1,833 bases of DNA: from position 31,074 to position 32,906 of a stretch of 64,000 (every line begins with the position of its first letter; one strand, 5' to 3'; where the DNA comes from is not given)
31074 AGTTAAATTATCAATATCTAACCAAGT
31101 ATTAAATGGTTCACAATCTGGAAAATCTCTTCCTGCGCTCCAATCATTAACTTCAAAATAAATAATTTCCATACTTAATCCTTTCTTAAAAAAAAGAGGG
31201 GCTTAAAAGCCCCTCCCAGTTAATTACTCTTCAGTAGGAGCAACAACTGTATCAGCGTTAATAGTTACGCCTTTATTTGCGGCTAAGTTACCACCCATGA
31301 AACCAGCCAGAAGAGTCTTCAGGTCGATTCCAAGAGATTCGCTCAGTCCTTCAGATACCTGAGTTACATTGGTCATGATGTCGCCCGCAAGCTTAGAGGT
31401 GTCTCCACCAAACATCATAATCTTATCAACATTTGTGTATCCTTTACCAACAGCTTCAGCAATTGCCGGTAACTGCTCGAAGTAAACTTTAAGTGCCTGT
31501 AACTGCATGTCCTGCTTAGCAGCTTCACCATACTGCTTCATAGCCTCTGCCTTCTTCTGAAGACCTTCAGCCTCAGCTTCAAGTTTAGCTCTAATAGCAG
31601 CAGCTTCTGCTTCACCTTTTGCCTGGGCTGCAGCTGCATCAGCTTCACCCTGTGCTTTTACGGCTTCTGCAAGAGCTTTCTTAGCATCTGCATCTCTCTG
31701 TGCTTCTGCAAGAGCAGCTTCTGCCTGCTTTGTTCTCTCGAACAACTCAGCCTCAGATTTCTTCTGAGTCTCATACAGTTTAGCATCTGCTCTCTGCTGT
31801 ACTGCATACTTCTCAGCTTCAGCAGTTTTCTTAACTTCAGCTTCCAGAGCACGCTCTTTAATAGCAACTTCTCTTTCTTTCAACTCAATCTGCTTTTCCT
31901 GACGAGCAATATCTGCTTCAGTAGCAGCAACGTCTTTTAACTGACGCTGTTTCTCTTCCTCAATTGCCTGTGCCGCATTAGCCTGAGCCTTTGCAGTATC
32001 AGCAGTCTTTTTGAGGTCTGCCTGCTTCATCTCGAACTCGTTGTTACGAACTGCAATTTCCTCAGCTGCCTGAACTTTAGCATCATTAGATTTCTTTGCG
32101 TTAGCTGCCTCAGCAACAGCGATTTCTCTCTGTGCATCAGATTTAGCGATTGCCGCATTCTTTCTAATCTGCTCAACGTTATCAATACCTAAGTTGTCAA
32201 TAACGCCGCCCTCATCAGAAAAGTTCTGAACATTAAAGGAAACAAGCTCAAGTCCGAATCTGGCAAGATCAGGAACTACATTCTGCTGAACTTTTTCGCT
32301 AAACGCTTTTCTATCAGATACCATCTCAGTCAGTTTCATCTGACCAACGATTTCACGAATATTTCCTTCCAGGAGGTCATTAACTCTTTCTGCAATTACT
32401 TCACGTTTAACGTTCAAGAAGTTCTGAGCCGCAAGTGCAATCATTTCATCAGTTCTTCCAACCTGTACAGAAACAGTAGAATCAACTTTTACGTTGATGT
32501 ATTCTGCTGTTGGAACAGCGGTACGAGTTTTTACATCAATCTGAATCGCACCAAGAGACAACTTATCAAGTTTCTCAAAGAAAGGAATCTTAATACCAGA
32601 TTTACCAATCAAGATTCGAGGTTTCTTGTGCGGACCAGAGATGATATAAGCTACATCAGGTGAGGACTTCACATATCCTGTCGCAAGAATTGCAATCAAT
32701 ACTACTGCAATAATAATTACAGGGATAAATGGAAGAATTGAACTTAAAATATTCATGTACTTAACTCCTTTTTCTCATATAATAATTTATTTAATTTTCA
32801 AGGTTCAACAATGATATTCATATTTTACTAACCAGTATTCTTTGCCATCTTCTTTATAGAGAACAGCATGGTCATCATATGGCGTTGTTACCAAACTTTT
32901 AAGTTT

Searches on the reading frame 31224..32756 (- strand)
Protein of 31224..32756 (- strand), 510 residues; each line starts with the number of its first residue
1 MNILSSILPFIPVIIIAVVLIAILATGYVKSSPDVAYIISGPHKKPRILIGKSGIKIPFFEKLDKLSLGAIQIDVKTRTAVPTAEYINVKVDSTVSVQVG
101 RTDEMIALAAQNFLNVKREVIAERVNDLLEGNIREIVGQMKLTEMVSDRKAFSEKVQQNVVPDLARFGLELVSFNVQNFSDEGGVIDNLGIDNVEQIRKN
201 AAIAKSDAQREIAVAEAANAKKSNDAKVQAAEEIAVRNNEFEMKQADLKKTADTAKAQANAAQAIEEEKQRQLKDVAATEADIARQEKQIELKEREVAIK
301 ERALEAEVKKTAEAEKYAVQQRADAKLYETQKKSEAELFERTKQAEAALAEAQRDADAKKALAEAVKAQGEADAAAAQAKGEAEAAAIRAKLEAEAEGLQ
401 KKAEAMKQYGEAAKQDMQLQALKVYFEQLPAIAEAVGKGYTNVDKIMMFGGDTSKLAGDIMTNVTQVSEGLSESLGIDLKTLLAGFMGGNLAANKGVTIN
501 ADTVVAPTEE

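Call 64: search_protein_families(library=phrogs, proteins=[window:31224-32756:-], max_evalue=0.00001)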
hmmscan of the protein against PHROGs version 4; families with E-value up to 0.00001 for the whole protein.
window:31224-32756:- (510 aa): 0 families

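Call 73: search_protein_families(library=pfam, proteins=[window:31224-32756:-], max_evalue=0.0001)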
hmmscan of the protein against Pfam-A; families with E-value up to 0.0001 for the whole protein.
window:31224-32756:- (510 aa): 2 families
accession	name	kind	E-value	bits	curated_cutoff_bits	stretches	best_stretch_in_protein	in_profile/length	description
PF01145.31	Band_7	-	1.1e-13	52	23.6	1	52-209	22-175/176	SPFH domain / Band 7 family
PF15975.10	Flot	-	1.9e-06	28.4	27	1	371-449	1-74/124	Flotillin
